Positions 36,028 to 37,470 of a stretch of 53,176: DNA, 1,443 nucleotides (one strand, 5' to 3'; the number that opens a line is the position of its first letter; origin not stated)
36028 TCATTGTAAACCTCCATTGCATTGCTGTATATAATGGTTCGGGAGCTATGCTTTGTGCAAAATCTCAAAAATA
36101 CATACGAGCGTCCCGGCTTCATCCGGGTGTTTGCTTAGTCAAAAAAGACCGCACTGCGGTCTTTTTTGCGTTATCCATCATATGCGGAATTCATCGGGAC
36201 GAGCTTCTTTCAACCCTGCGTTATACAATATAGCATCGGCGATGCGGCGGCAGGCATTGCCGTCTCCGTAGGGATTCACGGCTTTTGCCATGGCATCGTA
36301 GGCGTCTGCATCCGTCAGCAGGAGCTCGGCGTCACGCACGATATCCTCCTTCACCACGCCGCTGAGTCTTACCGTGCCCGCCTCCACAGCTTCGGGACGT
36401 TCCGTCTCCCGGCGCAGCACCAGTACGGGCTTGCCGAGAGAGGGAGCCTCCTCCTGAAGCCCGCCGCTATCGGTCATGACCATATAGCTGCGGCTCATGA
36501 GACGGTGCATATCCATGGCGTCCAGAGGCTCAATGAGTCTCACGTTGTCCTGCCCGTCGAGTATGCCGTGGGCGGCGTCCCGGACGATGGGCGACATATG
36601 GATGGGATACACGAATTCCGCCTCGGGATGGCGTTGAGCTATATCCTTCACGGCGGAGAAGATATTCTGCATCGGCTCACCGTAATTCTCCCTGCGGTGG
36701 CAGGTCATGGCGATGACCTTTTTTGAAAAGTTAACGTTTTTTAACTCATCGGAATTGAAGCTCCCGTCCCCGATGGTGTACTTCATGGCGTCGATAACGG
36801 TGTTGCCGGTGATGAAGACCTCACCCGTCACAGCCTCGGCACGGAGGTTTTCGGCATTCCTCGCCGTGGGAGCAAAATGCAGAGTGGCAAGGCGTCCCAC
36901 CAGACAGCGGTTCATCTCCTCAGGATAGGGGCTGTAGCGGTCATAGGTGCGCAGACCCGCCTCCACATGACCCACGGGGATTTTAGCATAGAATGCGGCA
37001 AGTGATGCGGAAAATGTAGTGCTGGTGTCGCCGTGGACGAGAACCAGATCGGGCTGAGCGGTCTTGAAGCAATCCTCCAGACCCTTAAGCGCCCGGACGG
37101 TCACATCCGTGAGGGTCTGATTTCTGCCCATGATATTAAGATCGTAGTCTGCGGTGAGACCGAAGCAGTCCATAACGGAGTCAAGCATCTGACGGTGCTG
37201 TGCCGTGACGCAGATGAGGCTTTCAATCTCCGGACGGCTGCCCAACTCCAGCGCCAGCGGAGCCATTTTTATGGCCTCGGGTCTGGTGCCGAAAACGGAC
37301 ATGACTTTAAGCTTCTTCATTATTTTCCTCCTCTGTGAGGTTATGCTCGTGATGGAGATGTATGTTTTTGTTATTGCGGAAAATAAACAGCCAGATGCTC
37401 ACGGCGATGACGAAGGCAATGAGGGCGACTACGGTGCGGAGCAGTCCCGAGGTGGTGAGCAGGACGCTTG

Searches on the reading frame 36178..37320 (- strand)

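Call 76: search_protein_families(library=pfam, proteins=[window:36178-37320:-], max_evalue=0.00001)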
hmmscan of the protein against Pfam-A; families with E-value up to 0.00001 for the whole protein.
window:36178-37320:- (380 aa): 1 family
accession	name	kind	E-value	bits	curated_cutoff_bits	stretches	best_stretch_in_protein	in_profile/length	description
PF02350.25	Epimerase_2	-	5.7e-115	384.3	30.6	1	25-364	2-346/347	UDP-N-acetylglucosamine 2-epimerase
